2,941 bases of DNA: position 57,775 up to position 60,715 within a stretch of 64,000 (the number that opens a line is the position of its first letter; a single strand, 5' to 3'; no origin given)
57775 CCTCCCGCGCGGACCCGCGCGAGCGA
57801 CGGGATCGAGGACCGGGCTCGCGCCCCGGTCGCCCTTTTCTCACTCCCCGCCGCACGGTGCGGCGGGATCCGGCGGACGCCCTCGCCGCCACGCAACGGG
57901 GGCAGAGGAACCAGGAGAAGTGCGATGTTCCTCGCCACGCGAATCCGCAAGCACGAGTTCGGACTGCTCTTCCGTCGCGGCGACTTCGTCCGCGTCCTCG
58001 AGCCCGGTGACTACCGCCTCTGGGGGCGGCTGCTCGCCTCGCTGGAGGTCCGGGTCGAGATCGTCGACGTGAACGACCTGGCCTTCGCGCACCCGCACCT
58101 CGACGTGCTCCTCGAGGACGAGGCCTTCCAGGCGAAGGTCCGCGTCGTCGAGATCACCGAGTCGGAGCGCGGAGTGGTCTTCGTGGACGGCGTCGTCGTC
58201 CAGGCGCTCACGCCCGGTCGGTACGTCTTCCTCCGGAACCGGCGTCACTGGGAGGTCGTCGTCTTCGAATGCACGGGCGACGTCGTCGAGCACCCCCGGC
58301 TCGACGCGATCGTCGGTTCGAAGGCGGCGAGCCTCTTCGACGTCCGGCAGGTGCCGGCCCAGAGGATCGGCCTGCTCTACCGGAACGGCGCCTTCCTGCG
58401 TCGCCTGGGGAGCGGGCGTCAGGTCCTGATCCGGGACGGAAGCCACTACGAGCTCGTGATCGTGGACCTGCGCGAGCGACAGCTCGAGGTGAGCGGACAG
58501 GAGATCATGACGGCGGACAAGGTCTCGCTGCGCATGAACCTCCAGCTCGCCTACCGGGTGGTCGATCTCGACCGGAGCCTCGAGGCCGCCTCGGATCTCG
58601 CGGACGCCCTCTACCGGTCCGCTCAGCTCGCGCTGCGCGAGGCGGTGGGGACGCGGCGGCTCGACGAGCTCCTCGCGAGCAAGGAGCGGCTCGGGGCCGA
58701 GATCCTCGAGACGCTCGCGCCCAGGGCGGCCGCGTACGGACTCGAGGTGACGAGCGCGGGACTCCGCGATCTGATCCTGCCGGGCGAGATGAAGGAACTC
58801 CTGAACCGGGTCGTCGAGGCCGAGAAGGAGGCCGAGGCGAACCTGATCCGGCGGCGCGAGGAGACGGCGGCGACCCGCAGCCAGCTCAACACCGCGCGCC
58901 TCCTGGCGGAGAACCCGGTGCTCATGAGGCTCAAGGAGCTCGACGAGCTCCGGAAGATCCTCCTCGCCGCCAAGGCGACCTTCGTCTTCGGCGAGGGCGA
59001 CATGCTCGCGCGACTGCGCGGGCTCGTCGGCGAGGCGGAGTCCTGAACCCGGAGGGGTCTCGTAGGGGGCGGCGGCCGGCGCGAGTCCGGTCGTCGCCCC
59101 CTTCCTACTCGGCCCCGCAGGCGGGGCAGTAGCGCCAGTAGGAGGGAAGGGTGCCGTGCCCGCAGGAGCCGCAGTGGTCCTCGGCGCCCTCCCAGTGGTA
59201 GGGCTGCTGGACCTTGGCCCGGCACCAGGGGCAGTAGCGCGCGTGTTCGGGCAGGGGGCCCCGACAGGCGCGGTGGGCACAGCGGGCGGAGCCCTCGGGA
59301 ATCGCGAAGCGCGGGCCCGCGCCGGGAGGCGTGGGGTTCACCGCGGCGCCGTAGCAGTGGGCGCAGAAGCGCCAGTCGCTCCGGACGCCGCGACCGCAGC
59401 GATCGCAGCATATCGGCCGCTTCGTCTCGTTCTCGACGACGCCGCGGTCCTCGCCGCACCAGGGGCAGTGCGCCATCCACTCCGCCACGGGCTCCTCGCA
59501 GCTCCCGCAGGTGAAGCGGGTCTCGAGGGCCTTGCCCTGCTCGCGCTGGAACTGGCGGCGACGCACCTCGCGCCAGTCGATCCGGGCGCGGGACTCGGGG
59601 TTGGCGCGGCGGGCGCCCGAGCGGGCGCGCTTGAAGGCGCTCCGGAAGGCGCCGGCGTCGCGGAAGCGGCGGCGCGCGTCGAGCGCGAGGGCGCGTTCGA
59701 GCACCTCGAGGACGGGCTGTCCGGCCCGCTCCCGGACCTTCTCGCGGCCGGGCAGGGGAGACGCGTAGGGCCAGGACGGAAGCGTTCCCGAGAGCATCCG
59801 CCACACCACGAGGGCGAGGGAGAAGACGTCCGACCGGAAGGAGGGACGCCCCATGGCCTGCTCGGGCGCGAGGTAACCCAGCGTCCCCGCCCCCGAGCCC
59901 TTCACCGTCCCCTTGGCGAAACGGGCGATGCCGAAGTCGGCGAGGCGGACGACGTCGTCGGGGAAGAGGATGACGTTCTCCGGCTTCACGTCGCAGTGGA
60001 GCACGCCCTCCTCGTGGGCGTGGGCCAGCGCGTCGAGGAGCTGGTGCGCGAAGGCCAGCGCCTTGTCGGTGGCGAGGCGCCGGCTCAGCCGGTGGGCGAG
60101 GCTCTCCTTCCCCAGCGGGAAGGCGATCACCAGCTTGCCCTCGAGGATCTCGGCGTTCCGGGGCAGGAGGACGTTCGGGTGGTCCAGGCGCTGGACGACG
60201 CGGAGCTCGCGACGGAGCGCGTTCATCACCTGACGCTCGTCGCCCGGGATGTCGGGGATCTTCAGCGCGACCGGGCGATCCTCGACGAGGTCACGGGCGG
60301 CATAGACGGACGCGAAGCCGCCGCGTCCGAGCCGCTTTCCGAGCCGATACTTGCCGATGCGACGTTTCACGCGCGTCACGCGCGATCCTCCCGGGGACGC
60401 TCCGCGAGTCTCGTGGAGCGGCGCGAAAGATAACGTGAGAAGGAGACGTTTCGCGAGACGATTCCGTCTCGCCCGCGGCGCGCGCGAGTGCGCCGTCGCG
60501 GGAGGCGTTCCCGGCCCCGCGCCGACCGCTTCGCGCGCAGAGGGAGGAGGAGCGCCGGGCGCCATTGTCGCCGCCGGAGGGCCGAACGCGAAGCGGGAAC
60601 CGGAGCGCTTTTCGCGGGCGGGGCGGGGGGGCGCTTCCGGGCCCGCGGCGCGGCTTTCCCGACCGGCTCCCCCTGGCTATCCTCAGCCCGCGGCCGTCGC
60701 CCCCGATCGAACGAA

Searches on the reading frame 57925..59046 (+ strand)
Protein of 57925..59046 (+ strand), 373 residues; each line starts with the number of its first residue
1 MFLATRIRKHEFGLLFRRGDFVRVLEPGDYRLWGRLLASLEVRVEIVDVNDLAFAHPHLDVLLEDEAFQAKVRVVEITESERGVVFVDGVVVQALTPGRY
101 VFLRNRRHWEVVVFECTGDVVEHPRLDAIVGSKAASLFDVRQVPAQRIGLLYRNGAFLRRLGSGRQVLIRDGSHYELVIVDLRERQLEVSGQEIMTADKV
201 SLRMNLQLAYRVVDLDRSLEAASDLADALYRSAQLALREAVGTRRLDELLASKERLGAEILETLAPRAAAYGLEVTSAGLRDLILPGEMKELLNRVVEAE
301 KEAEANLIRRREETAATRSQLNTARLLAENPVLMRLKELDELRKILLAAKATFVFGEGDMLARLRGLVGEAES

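Call 71: search_protein_families(library=pfam, proteins=[window:57925-59046:+], max_evalue=0.001)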
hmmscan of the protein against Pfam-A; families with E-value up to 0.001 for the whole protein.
window:57925-59046:+ (373 aa): 2 families
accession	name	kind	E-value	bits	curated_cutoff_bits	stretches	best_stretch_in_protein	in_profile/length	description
PF01145.31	Band_7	-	1e-28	101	23.6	1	142-313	2-175/176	SPFH domain / Band 7 family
PF13421.11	Band_7_1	-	0.00064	19.8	24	0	222-297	130-207/211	SPFH domain-Band 7 family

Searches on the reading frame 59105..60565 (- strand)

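Call 71: search_protein_families(library=pfam, proteins=[window:59105-60565:-], max_evalue=0.001)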
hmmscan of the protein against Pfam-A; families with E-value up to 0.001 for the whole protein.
window:59105-60565:- (486 aa): 4 families
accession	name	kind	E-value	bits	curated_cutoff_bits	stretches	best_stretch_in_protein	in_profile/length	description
PF00069.31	Pkinase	-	1.7e-35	123.1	31.7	1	73-265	1-198/263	Protein kinase domain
PF07714.23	PK_Tyr_Ser-Thr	-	1.3e-19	71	23.1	1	75-263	3-204/258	Protein tyrosine and serine/threonine kinase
PF12773.13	DZR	-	3.6e-11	43.5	27.3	2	433-484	3-45/45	Double zinc ribbon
PF17032.10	Zn_ribbon_15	-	0.00062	21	28.9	0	351-371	53-73/73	zinc-ribbon family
